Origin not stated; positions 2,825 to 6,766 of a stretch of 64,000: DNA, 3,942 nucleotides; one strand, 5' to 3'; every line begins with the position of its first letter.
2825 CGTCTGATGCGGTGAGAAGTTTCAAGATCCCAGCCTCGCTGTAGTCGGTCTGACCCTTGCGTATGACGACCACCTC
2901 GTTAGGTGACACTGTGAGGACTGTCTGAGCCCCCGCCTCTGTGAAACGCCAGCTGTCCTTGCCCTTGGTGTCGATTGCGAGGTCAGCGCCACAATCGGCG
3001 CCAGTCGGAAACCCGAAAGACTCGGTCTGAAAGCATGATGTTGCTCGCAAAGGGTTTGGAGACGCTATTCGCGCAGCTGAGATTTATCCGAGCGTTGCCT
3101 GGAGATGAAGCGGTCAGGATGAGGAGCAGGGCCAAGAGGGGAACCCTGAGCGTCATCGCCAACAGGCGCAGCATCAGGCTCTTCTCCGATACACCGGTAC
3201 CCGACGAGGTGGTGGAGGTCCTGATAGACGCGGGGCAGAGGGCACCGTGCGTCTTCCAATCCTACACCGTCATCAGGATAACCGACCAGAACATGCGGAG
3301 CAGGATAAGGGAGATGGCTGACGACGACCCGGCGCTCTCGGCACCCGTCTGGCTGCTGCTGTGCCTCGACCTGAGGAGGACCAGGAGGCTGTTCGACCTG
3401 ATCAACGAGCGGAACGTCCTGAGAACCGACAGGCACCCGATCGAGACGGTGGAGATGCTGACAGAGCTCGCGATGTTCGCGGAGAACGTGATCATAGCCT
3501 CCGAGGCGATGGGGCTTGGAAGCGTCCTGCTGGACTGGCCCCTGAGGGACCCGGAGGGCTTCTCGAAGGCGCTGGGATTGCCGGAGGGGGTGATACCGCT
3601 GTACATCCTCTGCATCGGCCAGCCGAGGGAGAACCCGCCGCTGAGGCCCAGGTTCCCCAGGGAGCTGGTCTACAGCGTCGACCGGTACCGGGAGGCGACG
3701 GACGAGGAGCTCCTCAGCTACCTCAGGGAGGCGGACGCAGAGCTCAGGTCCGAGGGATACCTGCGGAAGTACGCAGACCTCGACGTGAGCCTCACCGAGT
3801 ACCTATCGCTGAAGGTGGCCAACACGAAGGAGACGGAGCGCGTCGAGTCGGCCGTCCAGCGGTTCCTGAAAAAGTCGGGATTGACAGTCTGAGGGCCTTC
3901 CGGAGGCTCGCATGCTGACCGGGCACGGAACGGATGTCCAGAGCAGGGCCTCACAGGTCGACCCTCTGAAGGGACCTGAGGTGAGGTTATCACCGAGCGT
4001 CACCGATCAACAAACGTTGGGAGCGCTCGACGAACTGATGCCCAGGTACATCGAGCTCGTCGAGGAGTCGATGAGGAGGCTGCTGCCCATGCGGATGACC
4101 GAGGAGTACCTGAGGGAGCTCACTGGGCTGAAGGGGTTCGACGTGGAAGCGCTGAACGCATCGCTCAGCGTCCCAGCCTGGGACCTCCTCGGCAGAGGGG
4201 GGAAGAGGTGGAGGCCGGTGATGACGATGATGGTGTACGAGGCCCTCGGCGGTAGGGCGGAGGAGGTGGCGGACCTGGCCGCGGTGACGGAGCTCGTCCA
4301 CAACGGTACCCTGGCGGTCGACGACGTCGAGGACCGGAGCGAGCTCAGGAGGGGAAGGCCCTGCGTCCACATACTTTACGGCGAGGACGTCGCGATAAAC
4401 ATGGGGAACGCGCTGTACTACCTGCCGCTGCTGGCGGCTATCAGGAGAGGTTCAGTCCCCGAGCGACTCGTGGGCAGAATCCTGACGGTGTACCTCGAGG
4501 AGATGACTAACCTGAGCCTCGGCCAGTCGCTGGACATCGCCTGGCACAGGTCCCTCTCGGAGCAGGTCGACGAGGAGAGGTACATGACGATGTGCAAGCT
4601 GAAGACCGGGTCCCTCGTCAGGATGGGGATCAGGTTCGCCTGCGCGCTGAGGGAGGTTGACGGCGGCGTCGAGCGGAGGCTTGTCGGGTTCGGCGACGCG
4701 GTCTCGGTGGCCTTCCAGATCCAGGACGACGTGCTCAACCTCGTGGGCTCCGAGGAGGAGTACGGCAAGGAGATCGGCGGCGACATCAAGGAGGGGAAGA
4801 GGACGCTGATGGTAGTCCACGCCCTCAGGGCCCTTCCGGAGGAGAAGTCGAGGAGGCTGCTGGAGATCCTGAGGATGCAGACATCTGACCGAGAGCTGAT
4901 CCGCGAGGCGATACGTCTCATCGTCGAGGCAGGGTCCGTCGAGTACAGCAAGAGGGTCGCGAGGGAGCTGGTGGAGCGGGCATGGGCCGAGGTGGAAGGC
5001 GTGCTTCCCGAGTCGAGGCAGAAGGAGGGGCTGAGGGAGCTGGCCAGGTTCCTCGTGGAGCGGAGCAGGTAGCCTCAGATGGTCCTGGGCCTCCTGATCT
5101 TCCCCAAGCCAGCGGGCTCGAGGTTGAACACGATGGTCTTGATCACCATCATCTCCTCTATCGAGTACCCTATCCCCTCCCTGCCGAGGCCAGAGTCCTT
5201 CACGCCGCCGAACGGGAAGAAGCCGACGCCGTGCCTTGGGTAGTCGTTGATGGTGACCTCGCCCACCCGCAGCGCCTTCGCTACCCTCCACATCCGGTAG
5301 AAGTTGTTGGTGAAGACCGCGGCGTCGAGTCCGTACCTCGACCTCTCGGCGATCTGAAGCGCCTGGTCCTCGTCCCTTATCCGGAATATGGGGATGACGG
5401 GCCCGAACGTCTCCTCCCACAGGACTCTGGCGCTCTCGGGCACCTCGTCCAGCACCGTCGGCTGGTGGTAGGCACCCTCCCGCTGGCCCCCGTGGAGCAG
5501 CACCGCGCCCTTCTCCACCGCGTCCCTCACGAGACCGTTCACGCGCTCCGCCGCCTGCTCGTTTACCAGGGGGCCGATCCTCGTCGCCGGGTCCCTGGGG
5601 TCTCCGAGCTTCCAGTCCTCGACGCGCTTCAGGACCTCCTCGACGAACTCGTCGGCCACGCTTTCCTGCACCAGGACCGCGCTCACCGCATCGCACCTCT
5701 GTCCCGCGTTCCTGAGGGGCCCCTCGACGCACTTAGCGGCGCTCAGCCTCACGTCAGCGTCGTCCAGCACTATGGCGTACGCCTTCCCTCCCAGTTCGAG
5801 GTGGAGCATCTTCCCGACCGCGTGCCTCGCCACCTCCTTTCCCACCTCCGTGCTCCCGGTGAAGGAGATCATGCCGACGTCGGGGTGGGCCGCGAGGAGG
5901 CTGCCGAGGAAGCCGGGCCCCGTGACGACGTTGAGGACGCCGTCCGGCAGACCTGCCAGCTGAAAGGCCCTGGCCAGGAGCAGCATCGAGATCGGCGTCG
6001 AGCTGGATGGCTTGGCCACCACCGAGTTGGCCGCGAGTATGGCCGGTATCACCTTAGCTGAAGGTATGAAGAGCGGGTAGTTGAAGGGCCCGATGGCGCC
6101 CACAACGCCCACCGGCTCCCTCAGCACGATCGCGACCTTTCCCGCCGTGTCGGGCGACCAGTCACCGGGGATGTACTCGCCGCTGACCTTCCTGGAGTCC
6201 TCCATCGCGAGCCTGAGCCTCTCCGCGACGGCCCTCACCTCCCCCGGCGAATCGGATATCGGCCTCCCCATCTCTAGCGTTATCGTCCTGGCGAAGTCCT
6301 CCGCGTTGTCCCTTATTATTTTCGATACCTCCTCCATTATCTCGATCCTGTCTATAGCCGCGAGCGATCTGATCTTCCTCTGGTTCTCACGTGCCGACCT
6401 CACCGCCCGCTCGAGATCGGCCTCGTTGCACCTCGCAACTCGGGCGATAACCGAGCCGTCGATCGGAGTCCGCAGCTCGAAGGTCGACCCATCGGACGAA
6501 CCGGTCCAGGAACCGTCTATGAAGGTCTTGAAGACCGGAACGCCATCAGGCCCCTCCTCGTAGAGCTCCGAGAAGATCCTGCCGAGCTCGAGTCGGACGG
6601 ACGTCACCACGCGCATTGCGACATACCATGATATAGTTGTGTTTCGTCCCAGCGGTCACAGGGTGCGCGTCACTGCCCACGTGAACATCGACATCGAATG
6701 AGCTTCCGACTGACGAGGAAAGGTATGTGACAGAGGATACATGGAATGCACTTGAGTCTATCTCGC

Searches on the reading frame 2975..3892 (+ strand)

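Call 27: search_protein_families(library=pfam, proteins=[window:2975-3892:+], max_evalue=0.00001)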
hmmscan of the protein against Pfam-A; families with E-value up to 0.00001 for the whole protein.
window:2975-3892:+ (305 aa): 1 family
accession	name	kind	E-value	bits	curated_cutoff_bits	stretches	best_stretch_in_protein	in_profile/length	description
PF00881.29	Nitroreductase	-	3.6e-16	60.2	23.5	1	61-215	1-166/167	Nitroreductase family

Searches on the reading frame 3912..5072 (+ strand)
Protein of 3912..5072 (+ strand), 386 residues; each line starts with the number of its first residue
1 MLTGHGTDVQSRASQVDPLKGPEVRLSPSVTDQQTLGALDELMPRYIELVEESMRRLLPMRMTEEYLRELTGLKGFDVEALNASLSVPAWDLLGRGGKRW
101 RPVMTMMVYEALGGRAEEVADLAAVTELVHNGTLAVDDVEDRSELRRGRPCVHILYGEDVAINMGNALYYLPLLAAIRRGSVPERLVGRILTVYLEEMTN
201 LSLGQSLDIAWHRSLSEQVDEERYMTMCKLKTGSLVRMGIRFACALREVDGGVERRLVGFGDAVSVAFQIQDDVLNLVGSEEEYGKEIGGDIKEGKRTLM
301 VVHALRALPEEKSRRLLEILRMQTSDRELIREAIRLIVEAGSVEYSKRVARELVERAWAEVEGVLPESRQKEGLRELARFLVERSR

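Call 27: search_protein_families(library=pfam, proteins=[window:3912-5072:+], max_evalue=0.00001)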
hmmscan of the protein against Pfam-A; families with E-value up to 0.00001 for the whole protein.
window:3912-5072:+ (386 aa): 1 family
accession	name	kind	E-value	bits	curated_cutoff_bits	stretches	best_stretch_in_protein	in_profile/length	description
PF00348.22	polyprenyl_synt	-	8.3e-63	212.4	27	1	85-336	4-250/251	Polyprenyl synthetase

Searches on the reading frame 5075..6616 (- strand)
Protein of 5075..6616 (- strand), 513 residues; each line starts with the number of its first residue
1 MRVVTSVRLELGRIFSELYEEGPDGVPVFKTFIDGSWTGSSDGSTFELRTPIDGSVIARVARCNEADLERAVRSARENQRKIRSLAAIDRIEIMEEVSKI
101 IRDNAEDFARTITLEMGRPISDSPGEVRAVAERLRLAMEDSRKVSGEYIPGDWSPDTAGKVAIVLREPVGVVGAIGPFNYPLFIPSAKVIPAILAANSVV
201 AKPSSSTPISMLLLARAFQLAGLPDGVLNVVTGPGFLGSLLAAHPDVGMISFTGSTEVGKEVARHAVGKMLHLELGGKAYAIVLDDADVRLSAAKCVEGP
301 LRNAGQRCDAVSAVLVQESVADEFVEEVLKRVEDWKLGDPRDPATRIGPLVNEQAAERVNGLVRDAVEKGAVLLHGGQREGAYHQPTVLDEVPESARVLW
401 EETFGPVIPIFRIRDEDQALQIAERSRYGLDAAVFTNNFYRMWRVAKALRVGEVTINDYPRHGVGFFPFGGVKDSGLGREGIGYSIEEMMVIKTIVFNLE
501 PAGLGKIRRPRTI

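Call 27: search_protein_families(library=pfam, proteins=[window:5075-6616:-], max_evalue=0.00001)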
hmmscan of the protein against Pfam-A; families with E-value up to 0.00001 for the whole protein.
window:5075-6616:- (513 aa): 1 family
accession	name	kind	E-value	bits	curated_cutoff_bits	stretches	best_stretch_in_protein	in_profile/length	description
PF00171.27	Aldedh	-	3.6e-152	507.6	23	1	37-495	1-461/461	Aldehyde dehydrogenase family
